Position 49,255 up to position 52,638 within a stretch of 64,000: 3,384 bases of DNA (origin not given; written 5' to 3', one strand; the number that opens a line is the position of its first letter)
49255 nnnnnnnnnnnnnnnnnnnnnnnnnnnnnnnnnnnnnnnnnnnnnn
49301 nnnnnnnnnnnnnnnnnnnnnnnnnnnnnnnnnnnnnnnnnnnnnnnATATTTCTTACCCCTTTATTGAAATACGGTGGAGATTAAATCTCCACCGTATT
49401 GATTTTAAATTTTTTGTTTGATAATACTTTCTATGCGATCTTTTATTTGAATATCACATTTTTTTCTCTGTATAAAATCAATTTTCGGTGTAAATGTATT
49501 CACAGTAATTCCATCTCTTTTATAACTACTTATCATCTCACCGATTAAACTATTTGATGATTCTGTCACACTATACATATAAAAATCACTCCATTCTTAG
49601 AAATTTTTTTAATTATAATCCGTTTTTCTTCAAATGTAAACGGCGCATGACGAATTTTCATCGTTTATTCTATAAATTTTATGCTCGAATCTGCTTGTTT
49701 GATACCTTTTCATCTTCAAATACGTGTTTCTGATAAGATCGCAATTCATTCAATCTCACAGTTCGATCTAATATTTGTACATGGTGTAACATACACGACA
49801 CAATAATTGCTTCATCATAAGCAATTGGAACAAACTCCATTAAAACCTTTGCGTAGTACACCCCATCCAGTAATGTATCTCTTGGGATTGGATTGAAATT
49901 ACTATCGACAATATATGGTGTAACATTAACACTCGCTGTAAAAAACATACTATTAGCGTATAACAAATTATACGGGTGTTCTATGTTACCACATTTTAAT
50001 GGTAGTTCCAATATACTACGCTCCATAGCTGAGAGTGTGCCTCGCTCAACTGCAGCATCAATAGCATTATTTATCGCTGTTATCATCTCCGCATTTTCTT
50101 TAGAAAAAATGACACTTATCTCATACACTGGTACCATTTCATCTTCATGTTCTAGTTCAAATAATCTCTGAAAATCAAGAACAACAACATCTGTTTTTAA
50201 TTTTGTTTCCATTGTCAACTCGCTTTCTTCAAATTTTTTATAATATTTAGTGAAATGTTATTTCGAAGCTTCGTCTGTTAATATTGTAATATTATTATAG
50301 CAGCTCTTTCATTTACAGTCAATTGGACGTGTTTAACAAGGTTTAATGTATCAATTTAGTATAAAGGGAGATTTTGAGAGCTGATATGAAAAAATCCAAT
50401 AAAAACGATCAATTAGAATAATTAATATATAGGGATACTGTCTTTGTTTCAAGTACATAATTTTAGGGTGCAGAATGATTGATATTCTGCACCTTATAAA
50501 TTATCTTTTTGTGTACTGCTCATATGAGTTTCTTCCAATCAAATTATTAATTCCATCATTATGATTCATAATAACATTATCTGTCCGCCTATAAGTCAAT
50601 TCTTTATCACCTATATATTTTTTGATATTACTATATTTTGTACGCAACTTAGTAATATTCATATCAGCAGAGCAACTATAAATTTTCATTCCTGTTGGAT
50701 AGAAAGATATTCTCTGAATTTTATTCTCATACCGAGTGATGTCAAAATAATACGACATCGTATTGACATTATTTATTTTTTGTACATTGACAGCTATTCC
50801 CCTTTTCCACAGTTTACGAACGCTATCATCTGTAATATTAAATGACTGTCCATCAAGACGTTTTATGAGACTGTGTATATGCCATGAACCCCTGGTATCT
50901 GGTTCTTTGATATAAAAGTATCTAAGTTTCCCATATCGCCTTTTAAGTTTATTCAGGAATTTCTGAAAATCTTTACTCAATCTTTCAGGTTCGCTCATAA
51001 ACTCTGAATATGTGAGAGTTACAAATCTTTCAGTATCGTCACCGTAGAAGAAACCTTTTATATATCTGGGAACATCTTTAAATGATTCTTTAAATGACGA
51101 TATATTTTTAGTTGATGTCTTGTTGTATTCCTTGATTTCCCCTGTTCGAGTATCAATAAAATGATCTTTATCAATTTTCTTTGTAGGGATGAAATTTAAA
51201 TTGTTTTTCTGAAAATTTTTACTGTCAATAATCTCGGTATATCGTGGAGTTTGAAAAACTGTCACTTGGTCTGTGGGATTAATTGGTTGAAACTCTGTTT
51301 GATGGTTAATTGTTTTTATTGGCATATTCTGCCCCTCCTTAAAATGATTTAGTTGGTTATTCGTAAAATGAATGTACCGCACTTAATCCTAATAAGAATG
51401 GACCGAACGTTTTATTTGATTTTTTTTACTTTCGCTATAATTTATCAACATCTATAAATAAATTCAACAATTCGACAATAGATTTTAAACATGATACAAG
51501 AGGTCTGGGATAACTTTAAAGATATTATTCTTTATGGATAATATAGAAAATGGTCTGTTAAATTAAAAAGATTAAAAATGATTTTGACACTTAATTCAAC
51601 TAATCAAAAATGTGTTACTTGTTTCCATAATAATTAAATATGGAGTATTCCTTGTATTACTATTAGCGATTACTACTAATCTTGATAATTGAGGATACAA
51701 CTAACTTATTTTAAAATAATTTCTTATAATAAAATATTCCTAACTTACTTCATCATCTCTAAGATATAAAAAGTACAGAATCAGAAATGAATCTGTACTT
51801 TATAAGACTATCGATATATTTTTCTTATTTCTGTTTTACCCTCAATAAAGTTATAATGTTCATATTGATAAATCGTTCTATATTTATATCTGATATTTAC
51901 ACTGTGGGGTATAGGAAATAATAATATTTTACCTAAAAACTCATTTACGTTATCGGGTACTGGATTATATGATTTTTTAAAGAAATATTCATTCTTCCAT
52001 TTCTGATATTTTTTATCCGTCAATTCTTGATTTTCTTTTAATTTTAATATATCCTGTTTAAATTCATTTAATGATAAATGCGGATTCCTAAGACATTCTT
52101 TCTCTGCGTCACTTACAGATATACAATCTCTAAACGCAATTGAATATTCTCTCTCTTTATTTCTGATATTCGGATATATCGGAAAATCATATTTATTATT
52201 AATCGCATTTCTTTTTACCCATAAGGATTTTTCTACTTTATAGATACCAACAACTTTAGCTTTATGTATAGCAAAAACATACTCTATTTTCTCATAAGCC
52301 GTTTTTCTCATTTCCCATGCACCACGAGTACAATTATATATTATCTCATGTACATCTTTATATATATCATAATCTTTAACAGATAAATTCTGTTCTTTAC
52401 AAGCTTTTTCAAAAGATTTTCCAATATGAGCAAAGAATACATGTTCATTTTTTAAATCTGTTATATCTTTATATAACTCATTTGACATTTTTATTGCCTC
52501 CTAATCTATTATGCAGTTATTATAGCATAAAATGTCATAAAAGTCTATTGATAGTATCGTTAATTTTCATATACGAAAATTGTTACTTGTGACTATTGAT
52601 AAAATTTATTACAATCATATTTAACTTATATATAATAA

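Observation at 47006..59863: dpaA (spoVFA) is split by an ~11.95-kb recombinase-bearing element, and excision could restore it in frame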

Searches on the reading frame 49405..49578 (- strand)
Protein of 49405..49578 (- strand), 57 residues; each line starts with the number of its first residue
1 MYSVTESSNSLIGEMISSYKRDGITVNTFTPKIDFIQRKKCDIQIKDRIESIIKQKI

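Call 42: search_protein_families(library=phrogs, proteins=[window:49405-49578:-], max_evalue=0.001)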
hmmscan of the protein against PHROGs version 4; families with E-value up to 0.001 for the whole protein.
window:49405-49578:- (57 aa): 0 families

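Call 44: search_protein_families(library=padloc, proteins=[window:49405-49578:-], max_evalue=0.01)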
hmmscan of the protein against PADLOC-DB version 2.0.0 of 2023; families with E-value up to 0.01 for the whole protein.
window:49405-49578:- (57 aa): 0 families

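Call 58: find_homologous_proteins(query=window:49405-49578:-, max_evalue=0.001)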
Query window:49405-49578:- (57 aa): 1 proteins with E <= 0.001 among 1 candidates.
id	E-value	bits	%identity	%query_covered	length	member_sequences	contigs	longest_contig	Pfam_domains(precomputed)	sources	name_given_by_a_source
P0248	1.1e-28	114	100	100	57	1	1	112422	-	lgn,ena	-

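Call 66: search_protein_families(library=pfam, proteins=[window:49405-49578:-], max_evalue=0.01)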
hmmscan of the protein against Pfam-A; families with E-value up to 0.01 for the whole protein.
window:49405-49578:- (57 aa): 0 families

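Call 67: search_protein_representatives(protein=window:49405-49578:-)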
Query: 57 residues. Proteins with E-value up to 0.001 (for the whole library): 5; up to 1e-10: 1; up to 1e-30: 0. The best 5 are listed.
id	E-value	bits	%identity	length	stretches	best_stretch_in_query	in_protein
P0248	3.4e-29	113.7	100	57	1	1-57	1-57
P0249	1.7e-05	40.1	35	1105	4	9-47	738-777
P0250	6.0e-05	38.4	39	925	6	10-36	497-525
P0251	9.8e-05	37.8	45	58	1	1-55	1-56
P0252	5.3e-04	35.5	33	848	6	8-49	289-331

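Call 83: predict_structure(protein=window:49405-49578:-)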
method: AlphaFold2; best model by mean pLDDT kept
length: 57 residues; sequences in the alignment: 1
mean_pLDDT: 75.1   pTM: 0.35
mean pLDDT of the five models: 75.1, 74.4, 65.5, 61.6, 53.5
residues with pLDDT >= 90: 14; 70-90: 23; 50-70: 11; < 50: 9
segments of 3 or more residues with pLDDT < 50: 1-7
pLDDT, mean of each block of 10 residues (from residue 1): 46 71 83 76 93 84
secondary structure, 60 per line:
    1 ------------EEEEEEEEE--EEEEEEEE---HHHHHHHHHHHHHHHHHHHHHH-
elements in order: E13-21 E24-31 H35-56

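Call 86: fold_search(model_id=the predicted structure, library=pdb)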
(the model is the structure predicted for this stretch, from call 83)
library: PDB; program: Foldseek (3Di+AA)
matches with E <= 10: 44; with E <= 0.001: 0
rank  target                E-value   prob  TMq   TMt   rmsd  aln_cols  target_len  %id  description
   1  7oaj_B                4.7e+00  0.16  0.28  0.06   3.2        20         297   30  Crystal structure of pseudokinase CASK in complex with compound 7 (released 2021-05-19)
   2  9n74_L6               5.0e+00  0.16  0.38  0.11   5.8        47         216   15  SSU processome maturation and disassembly, State H (released 2025-10-29)
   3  9qh9_C                5.0e+00  0.08  0.22  0.06   3.5        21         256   38  NorQ in complex with NorD VWA domain steep staircase subset 2 from Paracoccus denitrificans (released 2026-03-25)
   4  2dqr_B                5.0e+00  0.07  0.31  0.21   4.3        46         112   28  Crystal structure of the replication terminator protein mutant RTP.E39K.R42Q (released 2007-05-29)
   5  6cky_B                5.3e+00  0.11  0.30  0.15   2.9        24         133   21  Crystal structure of UcmS2 (released 2019-03-06)
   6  9dxd_B                5.7e+00  0.14  0.35  0.36   6.0        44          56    9  attLmm bound serine integrase and RDF complex in the pre-rotation state (released 2026-01-21)
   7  1pfb_A                5.7e+00  0.04  0.21  0.21  11.2        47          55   19  Structural Basis for specific binding of polycomb chromodomain to histone H3 methylated at K27 (released 2003-10-07)
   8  5umw_E                6.1e+00  0.10  0.30  0.15   2.2        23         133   26  Crystal structure of TnmS2, an antibiotic binding protein from Streptomyces sp. CB03234 (released 2018-07-04)
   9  6sy0_C                6.1e+00  0.08  0.31  0.19  11.7        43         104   12  Structure of the Plasmodium falciparum SIP2 DNA-binding AP2 tandem repeat in complex with two SPE2 half-sites (released 2020-10-07)
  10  4rwd_A                6.1e+00  0.08  0.23  0.05   6.9        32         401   22  XFEL structure of the human delta opioid receptor in complex with a bifunctional peptide (released 2015-01-14)
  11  2l6q_MODEL_1_A        6.1e+00  0.08  0.26  0.25  10.3        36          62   11  New high resolution NMR structure of gpW (W protein of bacteriophage lambda) at neutral pH (released 2011-11-16)
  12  4rwd_B                6.1e+00  0.08  0.23  0.05   6.9        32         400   22  XFEL structure of the human delta opioid receptor in complex with a bifunctional peptide (released 2015-01-14)
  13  3r93_A                6.5e+00  0.07  0.25  0.25  11.8        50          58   12  Crystal structure of the chromo domain of M-phase phosphoprotein 8 bound to H3K9Me3 peptide (released 2011-04-06)
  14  8y45_A                6.5e+00  0.06  0.23  0.07   6.4        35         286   20  Cryo-EM structure of opioid receptor with biased agonist (released 2024-11-27)
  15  2f5k_B                7.0e+00  0.13  0.42  0.28   8.0        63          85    8  Crystal structure of the chromo domain of human MRG15 (released 2006-11-14)
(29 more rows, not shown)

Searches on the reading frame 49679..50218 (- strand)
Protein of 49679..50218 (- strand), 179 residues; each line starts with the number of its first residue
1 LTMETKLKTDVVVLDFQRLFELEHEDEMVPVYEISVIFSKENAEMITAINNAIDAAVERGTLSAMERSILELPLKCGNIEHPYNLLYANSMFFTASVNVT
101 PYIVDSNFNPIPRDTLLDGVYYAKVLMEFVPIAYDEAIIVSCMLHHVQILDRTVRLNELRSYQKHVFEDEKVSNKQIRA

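Call 8: search_protein_families(library=pfam, proteins=[window:49679-50218:-], max_evalue=0.01)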
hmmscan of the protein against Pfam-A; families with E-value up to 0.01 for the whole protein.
window:49679-50218:- (179 aa): 1 family
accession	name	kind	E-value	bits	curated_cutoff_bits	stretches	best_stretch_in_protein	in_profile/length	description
PF10991.15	Enc34_ssDNA-bd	-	2.2e-19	70.3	26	1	5-170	1-169/176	Enterobacter phage Enc34, ssDNA-binding protein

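Call 42: search_protein_families(library=phrogs, proteins=[window:49679-50218:-], max_evalue=0.001)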
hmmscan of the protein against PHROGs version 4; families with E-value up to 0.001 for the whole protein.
window:49679-50218:- (179 aa): 1 family
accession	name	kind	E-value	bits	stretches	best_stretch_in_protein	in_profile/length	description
phrog_112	-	DNA, RNA and nucleotide metabolism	4e-17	63.8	1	2-171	17-195/265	Gp2.5-like ssDNA binding protein and ssDNA annealing protein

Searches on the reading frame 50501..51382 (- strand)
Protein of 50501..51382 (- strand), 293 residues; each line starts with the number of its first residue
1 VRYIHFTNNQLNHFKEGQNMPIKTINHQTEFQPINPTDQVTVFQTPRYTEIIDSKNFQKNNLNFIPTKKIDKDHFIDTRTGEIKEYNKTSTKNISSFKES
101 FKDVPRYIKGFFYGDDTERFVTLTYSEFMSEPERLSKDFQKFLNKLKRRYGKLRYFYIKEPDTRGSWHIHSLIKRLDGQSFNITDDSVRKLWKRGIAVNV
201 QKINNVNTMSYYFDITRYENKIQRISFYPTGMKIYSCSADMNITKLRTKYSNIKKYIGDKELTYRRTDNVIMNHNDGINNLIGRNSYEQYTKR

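Call 8: search_protein_families(library=pfam, proteins=[window:50501-51382:-], max_evalue=0.01)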
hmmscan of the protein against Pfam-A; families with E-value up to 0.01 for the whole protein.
window:50501-51382:- (293 aa): 1 family
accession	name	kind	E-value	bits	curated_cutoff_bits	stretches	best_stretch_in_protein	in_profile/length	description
PF23343.2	REP_ORF2-G2P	-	1.6e-14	54.4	27.8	1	119-211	2-90/99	Replication-associated protein ORF2/G2P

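Call 42: search_protein_families(library=phrogs, proteins=[window:50501-51382:-], max_evalue=0.001)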
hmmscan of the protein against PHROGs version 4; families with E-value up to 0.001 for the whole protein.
window:50501-51382:- (293 aa): 2 families
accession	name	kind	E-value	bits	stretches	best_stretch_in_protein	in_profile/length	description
phrog_3419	-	DNA, RNA and nucleotide metabolism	1.2e-15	58.8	1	53-200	38-180/289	rolling circle DNA replication initiation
phrog_3584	-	DNA, RNA and nucleotide metabolism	5.5e-09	36.8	1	97-261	50-205/265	replication initiation protein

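Call 56: search_dna_similar(query=window:50501-51382:-, collection=phages, mode=protein, max_rows=12)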
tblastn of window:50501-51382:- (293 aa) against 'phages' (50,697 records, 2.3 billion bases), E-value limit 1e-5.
Records with a match: 2; places in all: 2; records where one place covers at least 80% of the query: 0.
Best place of each record, by identity: <60% 2.
By first word of the organism name: bajarodino 2.
By host as written in the record: - 2.
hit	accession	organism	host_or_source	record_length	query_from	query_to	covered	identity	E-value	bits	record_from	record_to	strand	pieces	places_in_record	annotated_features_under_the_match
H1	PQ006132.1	bajarodino virus 9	Neotoma bryanti feces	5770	62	241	61%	30.9%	2e-22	102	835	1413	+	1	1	replication initiator protein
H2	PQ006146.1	bajarodino virus 9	Neotoma bryanti feces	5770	62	241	61%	30.9%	2e-22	102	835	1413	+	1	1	replication initiator protein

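Call 57: search_dna_similar(query=window:50501-51382:-, collection=plasmids, mode=protein, max_rows=12)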
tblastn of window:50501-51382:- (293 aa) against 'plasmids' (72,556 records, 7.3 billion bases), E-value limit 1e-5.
Records with a match: 25; places in all: 26; records where one place covers at least 80% of the query: 6.
Best place of each record, by identity: <60% 25.
By first word of the organism name: uncultured 6; Enterococcus 4; Lactobacillus 2; Limosilactobacillus 2; Brevibacillus 2; Caldicellulosiruptor 1; Anoxybacillus 1; Lysinibacillus 1; Latilactobacillus 1; Exiguobacterium 1; and 4 more.
By predicted mobility (MOB-suite, as given by PLSDB): non-mobilizable 23; conjugative 1; mobilizable 1.
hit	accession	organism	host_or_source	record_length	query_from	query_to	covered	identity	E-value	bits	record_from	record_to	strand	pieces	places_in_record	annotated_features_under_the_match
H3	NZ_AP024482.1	Caldicellulosiruptor diazotrophicus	-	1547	51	290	82%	31.4%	2e-30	125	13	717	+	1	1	none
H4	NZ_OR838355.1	Anoxybacillus gonensis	-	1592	28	290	90%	26.9%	3e-22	103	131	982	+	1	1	none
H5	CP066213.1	Enterococcus faecium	Homo sapiens,Digestive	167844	33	260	78%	30.3%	2e-19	96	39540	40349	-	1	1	hypothetical protein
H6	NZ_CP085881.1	Lysinibacillus sp. CD3-6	cell culture,Brassica juncea rhizosphere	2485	30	282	86%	27.2%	1e-16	87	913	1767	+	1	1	hypothetical protein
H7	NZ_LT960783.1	Latilactobacillus sakei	French dry-type pork sausage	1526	13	266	87%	27.0%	3e-20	97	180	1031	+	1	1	hypothetical protein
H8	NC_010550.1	Exiguobacterium sibiricum 255-15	-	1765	34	293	89%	26.0%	1e-23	107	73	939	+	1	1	hypothetical protein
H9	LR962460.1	Enterococcus faecalis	-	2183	34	293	89%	25.9%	4e-18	91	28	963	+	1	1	record has no annotation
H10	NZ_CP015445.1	Lactobacillus helveticus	whole organism,dairy product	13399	68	268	69%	33.0%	4e-22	103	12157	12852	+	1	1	replicative protein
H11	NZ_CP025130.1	Planococcus sp. MB-3u-03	-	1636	51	267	74%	27.2%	5e-18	91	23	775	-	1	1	none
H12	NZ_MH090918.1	Staphylococcus epidermidis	animal farm, personnel hands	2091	66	238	59%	33.0%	2e-25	112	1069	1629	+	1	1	replicative protein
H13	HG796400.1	uncultured bacterium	-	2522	14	213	68%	28.4%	1e-15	84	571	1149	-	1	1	CDS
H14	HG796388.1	uncultured bacterium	-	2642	58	253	67%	28.4%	1e-13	78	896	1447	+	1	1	CDS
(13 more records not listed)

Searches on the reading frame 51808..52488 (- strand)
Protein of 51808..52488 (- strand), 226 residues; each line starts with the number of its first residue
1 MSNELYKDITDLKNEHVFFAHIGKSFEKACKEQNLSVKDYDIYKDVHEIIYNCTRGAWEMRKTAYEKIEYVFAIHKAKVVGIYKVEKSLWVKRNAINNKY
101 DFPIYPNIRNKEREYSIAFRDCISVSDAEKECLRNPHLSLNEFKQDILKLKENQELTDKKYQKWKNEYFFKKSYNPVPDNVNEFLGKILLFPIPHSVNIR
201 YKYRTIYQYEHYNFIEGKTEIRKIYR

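Call 8: search_protein_families(library=pfam, proteins=[window:51808-52488:-], max_evalue=0.01)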
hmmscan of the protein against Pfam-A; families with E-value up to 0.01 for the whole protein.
window:51808-52488:- (226 aa): 0 families

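Call 42: search_protein_families(library=phrogs, proteins=[window:51808-52488:-], max_evalue=0.001)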
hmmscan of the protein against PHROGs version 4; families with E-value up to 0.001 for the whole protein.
window:51808-52488:- (226 aa): 0 families

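Call 44: search_protein_families(library=padloc, proteins=[window:51808-52488:-], max_evalue=0.01)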
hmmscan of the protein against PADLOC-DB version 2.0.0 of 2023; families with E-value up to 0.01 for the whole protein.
window:51808-52488:- (226 aa): 1 family
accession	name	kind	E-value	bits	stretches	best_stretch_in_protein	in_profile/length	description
PDLC04031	PD-T4-3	-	0.0005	17.7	1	47-97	148-198/256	-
